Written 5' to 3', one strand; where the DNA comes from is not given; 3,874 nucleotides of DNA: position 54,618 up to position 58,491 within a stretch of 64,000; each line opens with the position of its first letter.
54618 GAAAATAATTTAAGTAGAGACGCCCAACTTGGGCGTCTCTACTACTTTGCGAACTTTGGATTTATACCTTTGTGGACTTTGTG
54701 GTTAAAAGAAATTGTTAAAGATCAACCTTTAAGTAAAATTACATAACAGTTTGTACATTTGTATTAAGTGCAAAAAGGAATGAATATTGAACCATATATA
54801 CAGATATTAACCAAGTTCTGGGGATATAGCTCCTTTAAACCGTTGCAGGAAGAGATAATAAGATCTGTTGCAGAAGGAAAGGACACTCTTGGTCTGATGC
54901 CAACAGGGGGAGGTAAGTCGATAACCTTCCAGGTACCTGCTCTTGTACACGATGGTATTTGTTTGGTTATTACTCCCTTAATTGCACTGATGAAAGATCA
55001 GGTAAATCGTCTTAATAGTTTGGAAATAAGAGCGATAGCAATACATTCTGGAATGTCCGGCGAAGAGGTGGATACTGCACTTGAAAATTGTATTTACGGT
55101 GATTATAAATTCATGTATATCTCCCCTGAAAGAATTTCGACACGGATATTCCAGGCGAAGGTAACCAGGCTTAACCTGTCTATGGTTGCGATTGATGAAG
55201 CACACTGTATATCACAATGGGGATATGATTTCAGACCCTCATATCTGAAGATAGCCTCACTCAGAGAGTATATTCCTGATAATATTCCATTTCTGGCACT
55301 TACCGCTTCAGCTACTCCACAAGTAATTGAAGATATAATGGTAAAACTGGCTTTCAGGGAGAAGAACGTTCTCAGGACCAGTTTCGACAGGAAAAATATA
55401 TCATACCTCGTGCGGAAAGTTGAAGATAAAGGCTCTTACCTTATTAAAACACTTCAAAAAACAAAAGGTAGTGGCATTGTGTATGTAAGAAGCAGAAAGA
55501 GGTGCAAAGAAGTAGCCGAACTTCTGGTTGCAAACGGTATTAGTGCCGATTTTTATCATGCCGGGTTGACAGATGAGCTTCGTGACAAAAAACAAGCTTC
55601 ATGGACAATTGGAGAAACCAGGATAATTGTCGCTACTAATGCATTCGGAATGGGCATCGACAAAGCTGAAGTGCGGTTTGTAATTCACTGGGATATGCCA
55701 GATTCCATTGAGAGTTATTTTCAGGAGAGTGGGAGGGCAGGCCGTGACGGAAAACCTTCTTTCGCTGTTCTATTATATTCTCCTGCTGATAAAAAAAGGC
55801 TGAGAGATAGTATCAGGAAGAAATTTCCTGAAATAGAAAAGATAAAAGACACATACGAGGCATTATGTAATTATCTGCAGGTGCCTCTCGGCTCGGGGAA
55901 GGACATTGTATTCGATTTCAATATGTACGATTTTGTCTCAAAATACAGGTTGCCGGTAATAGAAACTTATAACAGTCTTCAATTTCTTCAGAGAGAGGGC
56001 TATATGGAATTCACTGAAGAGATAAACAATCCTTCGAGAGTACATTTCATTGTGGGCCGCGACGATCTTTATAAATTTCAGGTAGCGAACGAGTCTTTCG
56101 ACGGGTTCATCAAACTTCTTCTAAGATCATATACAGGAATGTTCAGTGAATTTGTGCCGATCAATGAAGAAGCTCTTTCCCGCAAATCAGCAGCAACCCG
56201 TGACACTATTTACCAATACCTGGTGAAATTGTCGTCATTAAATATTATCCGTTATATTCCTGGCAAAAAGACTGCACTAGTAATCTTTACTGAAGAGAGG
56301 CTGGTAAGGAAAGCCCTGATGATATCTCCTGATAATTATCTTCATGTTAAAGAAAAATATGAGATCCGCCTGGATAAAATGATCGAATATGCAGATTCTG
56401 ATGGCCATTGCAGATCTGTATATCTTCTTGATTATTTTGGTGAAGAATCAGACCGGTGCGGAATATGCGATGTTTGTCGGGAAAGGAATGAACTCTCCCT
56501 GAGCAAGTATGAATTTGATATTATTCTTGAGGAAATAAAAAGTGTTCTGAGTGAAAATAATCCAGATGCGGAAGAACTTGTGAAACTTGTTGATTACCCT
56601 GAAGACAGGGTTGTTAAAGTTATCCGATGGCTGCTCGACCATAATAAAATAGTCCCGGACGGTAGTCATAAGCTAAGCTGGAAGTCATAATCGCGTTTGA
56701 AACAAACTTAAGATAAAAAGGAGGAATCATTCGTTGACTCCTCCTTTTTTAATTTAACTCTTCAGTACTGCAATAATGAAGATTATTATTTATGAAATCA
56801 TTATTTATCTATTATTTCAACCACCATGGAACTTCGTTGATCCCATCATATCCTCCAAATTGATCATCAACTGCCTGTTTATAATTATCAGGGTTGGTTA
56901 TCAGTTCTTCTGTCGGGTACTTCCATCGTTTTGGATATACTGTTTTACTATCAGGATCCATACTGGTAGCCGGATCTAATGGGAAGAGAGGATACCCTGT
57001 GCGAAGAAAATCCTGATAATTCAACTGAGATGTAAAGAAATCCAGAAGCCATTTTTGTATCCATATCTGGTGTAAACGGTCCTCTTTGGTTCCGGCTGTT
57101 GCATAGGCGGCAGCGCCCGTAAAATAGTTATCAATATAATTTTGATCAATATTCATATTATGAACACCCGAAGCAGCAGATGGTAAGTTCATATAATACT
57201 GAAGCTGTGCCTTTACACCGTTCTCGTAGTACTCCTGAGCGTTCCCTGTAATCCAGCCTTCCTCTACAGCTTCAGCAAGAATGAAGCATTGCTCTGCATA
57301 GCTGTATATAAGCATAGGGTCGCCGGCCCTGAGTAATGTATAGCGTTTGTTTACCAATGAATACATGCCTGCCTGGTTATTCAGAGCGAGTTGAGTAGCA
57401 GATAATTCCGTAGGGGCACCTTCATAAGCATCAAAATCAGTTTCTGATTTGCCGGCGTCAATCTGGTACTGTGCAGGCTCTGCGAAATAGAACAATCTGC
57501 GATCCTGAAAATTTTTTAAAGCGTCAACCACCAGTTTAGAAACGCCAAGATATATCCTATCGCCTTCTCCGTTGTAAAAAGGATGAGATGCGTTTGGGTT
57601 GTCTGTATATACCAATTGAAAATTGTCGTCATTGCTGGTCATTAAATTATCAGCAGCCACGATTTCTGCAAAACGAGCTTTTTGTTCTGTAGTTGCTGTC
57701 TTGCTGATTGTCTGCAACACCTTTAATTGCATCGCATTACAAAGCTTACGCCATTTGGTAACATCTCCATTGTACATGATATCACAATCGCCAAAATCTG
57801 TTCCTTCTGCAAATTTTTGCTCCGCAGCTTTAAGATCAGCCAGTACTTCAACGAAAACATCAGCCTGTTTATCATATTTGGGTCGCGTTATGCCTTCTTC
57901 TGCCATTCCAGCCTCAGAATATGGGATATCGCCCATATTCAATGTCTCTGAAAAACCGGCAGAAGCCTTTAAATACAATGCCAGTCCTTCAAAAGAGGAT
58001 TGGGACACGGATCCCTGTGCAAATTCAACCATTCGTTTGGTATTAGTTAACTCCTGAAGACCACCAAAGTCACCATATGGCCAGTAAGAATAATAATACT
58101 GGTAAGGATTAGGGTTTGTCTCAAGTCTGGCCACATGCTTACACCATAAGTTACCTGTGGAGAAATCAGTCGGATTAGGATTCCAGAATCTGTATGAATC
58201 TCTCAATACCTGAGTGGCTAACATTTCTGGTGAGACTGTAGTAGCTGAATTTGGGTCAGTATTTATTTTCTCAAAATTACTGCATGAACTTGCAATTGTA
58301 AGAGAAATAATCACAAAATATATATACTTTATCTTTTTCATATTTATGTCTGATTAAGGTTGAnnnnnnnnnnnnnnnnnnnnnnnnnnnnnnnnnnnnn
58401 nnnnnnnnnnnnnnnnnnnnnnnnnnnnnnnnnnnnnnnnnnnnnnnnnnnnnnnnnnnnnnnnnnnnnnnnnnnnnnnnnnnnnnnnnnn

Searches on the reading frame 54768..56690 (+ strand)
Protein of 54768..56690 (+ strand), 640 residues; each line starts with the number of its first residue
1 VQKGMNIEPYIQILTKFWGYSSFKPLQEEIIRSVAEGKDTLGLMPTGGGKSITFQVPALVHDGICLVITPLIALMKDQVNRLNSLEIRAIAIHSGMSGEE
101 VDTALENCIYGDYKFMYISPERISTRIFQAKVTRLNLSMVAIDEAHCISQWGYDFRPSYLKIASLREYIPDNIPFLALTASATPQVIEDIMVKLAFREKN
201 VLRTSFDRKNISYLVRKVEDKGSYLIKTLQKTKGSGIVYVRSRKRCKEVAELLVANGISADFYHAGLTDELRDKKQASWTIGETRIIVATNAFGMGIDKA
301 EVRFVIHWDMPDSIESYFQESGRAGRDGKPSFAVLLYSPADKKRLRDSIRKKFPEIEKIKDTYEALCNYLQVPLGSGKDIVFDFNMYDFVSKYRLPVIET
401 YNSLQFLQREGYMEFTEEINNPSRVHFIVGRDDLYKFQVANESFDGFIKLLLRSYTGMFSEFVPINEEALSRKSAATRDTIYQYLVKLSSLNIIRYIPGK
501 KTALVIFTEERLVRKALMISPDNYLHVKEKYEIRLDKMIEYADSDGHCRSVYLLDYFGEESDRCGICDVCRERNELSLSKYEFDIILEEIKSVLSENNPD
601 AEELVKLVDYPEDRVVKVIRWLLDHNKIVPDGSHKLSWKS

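Call 80: search_protein_families(library=pfam, proteins=[window:54768-56690:+], max_evalue=0.0001)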
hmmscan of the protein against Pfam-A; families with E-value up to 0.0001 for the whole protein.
window:54768-56690:+ (640 aa): 3 families
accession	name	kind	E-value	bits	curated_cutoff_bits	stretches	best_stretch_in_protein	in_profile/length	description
PF00270.35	DEAD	-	5e-27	95.1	26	1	25-189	2-166/167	DEAD/DEAH box helicase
PF00271.37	Helicase_C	-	8.2e-23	81.2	23.5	1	222-328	3-110/110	Helicase conserved C-terminal domain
PF16124.10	RecQ_Zn_bind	-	1.1e-11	45.8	25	1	527-571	20-66/66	RecQ zinc-binding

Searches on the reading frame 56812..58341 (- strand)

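Call 80: search_protein_families(library=pfam, proteins=[window:56812-58341:-], max_evalue=0.0001)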
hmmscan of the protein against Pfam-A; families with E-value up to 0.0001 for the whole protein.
window:56812-58341:- (509 aa): 2 families
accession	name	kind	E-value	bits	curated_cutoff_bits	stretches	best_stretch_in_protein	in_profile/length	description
PF12771.13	SusD-like_2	-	9e-65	219.6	27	1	30-476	1-415/415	Starch-binding associating with outer membrane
PF12741.13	SusD-like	-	1.4e-37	130.3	27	1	109-507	101-494/495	Susd and RagB outer membrane lipoprotein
